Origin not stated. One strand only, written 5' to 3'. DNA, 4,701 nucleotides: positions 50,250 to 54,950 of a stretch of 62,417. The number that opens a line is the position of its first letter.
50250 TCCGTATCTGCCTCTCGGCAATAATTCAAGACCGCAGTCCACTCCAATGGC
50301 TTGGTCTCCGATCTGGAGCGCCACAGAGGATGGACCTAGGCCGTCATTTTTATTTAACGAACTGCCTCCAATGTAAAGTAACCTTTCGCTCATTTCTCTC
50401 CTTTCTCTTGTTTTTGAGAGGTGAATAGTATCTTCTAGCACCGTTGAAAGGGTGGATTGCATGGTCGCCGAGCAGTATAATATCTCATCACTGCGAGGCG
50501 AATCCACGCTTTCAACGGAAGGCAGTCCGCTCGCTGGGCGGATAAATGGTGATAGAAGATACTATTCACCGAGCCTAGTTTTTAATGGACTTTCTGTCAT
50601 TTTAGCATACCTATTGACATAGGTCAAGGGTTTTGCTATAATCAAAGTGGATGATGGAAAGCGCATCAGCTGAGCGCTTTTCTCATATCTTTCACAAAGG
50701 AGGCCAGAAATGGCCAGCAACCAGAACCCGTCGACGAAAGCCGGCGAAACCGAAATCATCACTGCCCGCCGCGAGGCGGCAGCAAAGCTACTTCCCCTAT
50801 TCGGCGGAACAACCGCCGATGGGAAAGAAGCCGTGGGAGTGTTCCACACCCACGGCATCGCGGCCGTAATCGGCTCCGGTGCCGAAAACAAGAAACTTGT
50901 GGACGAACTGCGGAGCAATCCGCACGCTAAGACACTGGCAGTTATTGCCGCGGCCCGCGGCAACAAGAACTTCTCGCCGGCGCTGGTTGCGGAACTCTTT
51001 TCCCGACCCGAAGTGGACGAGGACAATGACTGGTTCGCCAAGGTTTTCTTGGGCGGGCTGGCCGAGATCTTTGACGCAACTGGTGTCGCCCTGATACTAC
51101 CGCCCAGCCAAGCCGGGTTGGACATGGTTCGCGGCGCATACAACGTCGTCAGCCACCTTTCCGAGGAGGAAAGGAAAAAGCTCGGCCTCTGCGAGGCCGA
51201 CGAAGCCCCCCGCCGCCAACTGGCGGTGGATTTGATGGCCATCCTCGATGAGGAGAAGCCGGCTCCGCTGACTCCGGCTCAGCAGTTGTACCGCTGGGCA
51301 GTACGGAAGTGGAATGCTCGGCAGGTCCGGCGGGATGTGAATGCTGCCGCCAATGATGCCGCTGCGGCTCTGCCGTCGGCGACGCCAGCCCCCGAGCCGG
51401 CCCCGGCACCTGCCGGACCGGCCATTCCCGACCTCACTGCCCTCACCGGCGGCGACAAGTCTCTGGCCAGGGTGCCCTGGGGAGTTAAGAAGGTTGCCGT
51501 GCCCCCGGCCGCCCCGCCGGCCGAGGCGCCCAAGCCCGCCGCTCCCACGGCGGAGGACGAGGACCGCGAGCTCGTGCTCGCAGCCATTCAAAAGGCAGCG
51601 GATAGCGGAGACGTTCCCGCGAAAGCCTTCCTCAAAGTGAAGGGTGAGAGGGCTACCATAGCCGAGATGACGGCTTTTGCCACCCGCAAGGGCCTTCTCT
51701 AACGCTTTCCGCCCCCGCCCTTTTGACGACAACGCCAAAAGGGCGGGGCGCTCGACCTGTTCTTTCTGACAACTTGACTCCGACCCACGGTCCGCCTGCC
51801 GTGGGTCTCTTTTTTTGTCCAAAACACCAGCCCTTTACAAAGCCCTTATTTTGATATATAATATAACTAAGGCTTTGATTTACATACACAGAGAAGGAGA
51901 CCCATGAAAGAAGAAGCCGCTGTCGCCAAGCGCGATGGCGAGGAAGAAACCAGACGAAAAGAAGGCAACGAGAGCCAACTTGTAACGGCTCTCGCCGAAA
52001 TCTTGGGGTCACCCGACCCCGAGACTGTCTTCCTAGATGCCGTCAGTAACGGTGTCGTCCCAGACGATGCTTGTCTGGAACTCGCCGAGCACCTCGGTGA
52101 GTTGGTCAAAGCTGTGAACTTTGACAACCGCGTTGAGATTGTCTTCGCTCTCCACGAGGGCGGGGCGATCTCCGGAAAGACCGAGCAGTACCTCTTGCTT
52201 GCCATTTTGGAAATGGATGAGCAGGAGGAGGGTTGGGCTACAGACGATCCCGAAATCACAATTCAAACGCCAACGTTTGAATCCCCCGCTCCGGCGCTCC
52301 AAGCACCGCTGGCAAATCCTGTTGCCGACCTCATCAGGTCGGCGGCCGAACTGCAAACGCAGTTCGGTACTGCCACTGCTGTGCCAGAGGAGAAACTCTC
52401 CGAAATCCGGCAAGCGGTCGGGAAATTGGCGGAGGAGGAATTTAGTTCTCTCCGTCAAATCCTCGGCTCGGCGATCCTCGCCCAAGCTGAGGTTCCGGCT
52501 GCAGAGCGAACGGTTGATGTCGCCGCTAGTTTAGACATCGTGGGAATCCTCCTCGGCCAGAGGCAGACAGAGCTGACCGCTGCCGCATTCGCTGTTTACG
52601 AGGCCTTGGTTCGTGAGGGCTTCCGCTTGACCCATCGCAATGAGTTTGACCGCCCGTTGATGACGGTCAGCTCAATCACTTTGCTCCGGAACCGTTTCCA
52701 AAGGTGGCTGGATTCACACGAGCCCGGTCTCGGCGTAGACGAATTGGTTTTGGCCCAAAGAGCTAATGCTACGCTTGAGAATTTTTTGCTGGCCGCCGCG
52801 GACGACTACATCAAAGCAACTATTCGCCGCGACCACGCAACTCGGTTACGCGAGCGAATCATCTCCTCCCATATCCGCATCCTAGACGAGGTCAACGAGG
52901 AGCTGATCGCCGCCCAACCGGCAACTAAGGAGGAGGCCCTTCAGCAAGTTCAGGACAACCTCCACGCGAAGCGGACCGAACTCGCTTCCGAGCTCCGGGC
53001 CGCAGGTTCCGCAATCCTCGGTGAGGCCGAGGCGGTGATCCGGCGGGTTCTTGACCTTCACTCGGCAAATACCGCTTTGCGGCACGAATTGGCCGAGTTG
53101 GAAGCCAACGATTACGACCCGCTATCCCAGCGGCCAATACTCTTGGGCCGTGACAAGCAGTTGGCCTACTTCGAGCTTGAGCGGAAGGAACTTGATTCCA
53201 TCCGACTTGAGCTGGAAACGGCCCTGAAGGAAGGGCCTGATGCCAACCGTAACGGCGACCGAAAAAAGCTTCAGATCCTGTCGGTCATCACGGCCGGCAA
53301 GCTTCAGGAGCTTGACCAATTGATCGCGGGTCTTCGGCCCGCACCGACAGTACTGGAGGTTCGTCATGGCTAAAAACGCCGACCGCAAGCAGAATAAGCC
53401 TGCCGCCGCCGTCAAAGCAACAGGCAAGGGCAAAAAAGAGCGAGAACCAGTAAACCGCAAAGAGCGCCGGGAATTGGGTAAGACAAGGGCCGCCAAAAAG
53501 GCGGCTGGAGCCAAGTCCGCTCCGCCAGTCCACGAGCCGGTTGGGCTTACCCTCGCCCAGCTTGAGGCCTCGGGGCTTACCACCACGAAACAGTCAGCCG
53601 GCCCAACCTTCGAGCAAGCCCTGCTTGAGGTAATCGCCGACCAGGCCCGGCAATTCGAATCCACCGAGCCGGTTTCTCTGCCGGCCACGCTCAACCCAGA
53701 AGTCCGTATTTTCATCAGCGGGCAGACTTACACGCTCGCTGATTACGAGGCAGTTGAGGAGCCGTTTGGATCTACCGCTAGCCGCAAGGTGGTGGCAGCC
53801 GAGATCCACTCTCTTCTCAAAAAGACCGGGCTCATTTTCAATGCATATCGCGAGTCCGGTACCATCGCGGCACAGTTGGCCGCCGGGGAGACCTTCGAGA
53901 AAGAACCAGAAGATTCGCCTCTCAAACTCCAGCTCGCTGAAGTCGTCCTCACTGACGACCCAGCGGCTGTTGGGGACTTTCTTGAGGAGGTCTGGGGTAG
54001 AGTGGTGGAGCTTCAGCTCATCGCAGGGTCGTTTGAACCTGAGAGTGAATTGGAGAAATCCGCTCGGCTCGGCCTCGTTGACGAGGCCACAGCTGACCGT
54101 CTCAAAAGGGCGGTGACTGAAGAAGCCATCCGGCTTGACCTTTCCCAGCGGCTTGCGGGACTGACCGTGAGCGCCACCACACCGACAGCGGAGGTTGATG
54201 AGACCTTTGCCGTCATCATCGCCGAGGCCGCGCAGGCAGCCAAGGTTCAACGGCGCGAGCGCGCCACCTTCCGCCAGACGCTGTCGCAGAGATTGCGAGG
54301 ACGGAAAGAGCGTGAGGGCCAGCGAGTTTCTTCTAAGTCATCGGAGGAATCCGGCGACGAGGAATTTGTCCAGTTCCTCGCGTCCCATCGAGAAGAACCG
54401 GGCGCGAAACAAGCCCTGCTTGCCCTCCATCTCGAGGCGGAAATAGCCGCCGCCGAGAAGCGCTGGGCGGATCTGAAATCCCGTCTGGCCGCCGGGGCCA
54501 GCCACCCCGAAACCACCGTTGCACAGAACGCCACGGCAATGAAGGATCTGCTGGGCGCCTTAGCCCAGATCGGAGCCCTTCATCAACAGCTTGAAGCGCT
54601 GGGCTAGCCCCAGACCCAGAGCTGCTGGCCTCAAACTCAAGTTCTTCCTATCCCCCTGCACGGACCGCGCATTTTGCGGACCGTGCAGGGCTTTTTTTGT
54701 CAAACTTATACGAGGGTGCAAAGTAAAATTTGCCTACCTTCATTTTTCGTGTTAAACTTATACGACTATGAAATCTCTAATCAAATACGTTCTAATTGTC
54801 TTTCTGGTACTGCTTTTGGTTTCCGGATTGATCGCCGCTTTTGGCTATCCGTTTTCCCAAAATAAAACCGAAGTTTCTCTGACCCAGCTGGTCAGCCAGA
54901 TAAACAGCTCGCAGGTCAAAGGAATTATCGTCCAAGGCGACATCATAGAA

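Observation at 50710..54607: Compositionally foreign three-gene ORFan operon, the best candidate for an undescribed system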

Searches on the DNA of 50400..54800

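Call 104: search_rna_families(source=window, start=50400, end=54800, threshold=evalue, max_evalue=1)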
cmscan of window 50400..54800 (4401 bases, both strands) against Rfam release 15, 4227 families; matches with E-value up to 1: 3.
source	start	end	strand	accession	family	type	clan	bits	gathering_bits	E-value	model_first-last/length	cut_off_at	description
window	50783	50835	-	RF03597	MIR6438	Gene; miRNA;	-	24.1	58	0.61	1-100/100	no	MIR6438 microRNA precursor family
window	50444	50515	+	RF04291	mir-368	Gene; miRNA;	CL00149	24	58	0.23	1-72/72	no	mir-368 microRNA precursor family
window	53109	53134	-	RF01107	SBRMV1_UPD-PKf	Cis-reg;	-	23.8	39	0.26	1-27/27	no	Pseudoknot of upstream pseudoknot domain (UPD) of the 3'UTR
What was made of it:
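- On Structured functional RNA families (Rfam): In 50400-54800 there are three chance-level hits with E of 0.2-0.6 (call 104).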

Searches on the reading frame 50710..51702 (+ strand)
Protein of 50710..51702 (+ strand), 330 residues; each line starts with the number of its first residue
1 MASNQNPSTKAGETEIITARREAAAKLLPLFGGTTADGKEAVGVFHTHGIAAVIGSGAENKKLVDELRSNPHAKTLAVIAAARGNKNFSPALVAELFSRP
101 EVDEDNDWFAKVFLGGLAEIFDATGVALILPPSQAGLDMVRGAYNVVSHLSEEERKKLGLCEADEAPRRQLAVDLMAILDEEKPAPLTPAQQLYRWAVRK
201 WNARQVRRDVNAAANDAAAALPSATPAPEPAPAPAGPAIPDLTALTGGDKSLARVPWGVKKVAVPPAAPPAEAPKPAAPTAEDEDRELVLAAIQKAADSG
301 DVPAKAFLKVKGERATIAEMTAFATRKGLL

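Call 3: search_protein_families(library=pfam, proteins=[window:50710-51702:+], max_evalue=1)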
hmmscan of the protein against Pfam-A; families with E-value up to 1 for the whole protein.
window:50710-51702:+ (330 aa): 1 family
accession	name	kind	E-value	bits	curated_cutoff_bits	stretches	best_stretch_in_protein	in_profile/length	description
PF16072.10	DUF4813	-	0.55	10.2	27.6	1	205-284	167-245/291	Domain of unknown function (DUF4813)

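Call 4: search_protein_families(library=phrogs, proteins=[window:50710-51702:+], max_evalue=1)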
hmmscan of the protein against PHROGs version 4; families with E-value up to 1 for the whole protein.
window:50710-51702:+ (330 aa): 0 families

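Call 5: search_protein_families(library=padloc, proteins=[window:50710-51702:+], max_evalue=1)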
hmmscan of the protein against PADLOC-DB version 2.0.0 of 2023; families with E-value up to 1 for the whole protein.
window:50710-51702:+ (330 aa): 0 families
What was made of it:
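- No PADLOC hit for the trio (call 5).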

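Call 6: search_protein_families(library=ncbifam, proteins=[window:50710-51702:+], max_evalue=1)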
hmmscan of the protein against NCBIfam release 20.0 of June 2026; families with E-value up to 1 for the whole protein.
window:50710-51702:+ (330 aa): 0 families
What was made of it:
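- Checked: No hit in Pfam, NCBIfam, PHROGs or PADLOC (calls 3-6).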

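Call 10: find_homologous_proteins(query=window:50710-51702:+)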
Query window:50710-51702:+ (330 aa): 26 proteins with E <= 0.001 among 8000 candidates.
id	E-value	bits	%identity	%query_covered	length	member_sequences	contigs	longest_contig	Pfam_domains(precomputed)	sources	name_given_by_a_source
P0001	2.8e-206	702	100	100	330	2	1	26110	-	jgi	-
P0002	4.1e-146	504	76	100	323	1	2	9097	-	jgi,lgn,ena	jgi:hypothetical protein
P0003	1.6e-129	450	63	100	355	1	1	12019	-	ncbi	-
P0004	3.7e-103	363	67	60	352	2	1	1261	-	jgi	jgi:hypothetical protein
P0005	2.0e-95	338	55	99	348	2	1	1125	-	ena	-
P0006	1.0e-94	336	56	100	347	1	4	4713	-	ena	-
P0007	5.6e-89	317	52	100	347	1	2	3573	-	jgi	jgi:hypothetical protein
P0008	1.0e-86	309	50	100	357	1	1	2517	-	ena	-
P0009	4.8e-83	297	49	100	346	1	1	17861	-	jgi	jgi:hypothetical protein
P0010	5.1e-83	297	47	100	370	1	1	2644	-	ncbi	-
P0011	4.9e-80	287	50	100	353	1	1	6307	-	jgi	-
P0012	8.9e-78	280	45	100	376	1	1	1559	-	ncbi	-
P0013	1.9e-77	279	45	99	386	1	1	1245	-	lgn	-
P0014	4.3e-74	268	47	100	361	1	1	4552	-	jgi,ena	-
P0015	6.3e-73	264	47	100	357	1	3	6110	-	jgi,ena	-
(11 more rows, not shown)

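Call 24: search_solved_structures(query=A2, max_evalue=10)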
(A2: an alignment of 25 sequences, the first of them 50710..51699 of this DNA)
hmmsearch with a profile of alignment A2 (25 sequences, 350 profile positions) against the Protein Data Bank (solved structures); distinct sequences matched with E-value up to 10: 0.

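Call 50: search_protein_representatives(alignment_id=A2)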
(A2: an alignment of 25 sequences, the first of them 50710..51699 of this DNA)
Query: 25 sequences, 350 profile positions. Proteins with E-value up to 0.001 (for the whole library): 22; up to 1e-10: 18; up to 1e-30: 14. The best 22 are listed.
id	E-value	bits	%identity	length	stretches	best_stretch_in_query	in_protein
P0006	5.3e-134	463.6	-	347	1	1-350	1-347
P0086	1.9e-132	458.5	-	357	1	1-350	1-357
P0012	1.3e-126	439.4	-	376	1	1-350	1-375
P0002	9.8e-125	433.1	-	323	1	1-350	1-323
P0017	6.1e-121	420.7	-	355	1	1-350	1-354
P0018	2.5e-118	412.1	-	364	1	1-350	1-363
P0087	1.8e-103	363.2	-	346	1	3-350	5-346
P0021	6.4e-101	354.8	-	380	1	4-349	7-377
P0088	3.8e-100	352.3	-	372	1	1-350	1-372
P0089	4.1e-98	345.6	-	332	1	1-350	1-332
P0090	5.8e-82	292.5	-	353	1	1-350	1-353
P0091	7.1e-82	292.2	-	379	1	1-350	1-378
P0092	2.0e-72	261.1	-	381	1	1-350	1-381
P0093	1.2e-42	163.1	-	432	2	1-259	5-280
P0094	1.4e-28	116.9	-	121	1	2-119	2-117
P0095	3.2e-16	76.2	-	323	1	47-343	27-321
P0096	1.1e-13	67.9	-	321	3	261-350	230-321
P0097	8.8e-12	61.7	-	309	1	44-328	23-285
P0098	2.2e-09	53.8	-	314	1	53-341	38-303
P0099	8.4e-07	45.3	-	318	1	53-346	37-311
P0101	1.5e-05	41.1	-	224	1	199-350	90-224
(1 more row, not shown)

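Call 51: search_protein_families(library=pfam, proteins=[P0093, P0095, P0096, P0097, P0098, P0099, P0101], max_evalue=0.1)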
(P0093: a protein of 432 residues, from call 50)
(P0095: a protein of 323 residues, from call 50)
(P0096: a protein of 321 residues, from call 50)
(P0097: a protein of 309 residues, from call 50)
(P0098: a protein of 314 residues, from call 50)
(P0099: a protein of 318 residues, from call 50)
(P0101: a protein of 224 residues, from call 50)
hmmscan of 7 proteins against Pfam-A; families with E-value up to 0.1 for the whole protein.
P0093 (432 aa): 4 families
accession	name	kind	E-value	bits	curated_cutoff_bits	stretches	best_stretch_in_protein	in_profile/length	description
PF02151.25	UVR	-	2.2e-06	27.6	21.5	1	267-300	3-36/36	UvrB/uvrC motif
PF25588.1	DUF7934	-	0.00028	20.7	30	1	249-308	162-221/333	Family of unknown function (DUF7934)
PF04420.19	CHD5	-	0.0012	19.2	29.3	1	238-309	20-89/159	CHD5-like protein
PF16326.10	ABC_tran_CTD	-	0.003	18.2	32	1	263-305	19-61/69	ABC transporter C-terminal domain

P0095 (323 aa): 1 family
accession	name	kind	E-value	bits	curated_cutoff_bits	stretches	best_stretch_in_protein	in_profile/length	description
PF23255.1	DUF7070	-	0.028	14.6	27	0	59-90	12-43/49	Domain of unknown function (DUF7070)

P0096 (321 aa): 0 families

P0097 (309 aa): 0 families

P0098 (314 aa): 1 family
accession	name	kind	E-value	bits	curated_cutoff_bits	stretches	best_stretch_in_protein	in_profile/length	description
PF10774.15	DUF4226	-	0.082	13.6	23.5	0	15-56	17-58/115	Domain of unknown function (DUF4226)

P0099 (318 aa): 0 families

P0101 (224 aa): 6 families
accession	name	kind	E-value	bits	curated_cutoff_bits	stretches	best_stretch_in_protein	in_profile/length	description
PF08447.18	PAS_3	-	4.3e-06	27.3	25.6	1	56-101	3-50/89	PAS fold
PF00989.32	PAS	-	4.5e-06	27.1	22.6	1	35-91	4-60/113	PAS fold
PF08448.16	PAS_4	-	4.7e-06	27.2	23.1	1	41-111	4-74/110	PAS fold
PF13188.13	PAS_8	-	2.9e-05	24.3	21.8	1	37-88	6-56/65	PAS domain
PF13426.13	PAS_9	-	0.025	15.3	27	1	43-96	2-52/103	PAS domain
PF14219.11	DUF4328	-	0.069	13.1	27.2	0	4-40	23-59/166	Domain of unknown function (DUF4328)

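Call 71: search_protein_families(library=pfam, alignment_id=A2, max_evalue=1)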
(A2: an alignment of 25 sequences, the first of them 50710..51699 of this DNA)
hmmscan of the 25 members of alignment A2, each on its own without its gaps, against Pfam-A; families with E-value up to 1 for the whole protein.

A. member 1, window:50710-51699:+ (330 aa): 1 family
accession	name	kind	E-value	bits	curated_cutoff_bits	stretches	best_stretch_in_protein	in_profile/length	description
PF16072.10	DUF4813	-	0.55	10.2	27.6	1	205-284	167-245/291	Domain of unknown function (DUF4813)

B. families by the number of members that match (of 25 scanned): 6 families
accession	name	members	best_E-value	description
PF20351.4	DUF6646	2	0.014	Family of unknown function (DUF6646)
PF05793.18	TFIIF_alpha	1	0.022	Transcription initiation factor IIF, alpha subunit (TFIIF-alpha)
PF09613.16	HrpB1_HrpK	1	0.062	Bacterial type III secretion protein (HrpB1_HrpK)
PF03786.19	UxuA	1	0.18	D-mannonate dehydratase (UxuA)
PF08278.16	DnaG_DnaB_bind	1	0.36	DNA primase DnaG DnaB-binding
PF16072.10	DUF4813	1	0.55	Domain of unknown function (DUF4813)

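Call 73: find_encoding_contigs(protein=P0095, flank=8000, max_places=3)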
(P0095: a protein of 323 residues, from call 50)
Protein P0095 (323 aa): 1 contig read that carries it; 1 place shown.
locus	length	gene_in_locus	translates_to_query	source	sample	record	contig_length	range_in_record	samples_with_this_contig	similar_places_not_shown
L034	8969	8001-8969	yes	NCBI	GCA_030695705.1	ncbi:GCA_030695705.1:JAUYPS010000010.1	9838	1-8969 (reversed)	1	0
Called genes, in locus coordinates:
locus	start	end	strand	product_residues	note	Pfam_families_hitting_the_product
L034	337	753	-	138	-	PF01245:Ribosomal_L19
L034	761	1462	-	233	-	PF00849:PseudoU_synth_2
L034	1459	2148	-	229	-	-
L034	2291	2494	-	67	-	-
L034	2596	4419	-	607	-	PF06480:FtsH_ext (faint), PF00004:AAA, PF17862:AAA_lid_3, PF01434:Peptidase_M41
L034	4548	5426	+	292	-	-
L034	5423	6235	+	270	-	PF00293:NUDIX (weak)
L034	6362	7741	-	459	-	PF00753:Lactamase_B (weak), PF10996:Beta-Casp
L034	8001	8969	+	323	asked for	?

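Call 74: find_encoding_contigs(protein=P0097, flank=8000, max_places=3)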
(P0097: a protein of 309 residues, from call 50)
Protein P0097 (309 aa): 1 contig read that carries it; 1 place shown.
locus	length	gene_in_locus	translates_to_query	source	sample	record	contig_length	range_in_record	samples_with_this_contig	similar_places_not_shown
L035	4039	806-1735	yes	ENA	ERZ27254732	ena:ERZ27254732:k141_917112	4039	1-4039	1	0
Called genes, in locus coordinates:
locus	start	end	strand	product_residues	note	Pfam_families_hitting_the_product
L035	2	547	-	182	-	?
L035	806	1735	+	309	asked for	-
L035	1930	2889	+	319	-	-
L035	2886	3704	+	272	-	-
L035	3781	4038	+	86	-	?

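Call 103: find_related_loci(query=A2, collection=viral_contigs, flank=5000)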
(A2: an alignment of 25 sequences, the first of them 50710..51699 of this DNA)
Query A2 (330 aa) in viral_contigs; peptide patterns used: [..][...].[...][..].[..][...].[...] (x = any residue, [..] = any of these).
56 stretches matched a pattern, but none encodes a relative of the query by tblastn (E <= 1e-3).
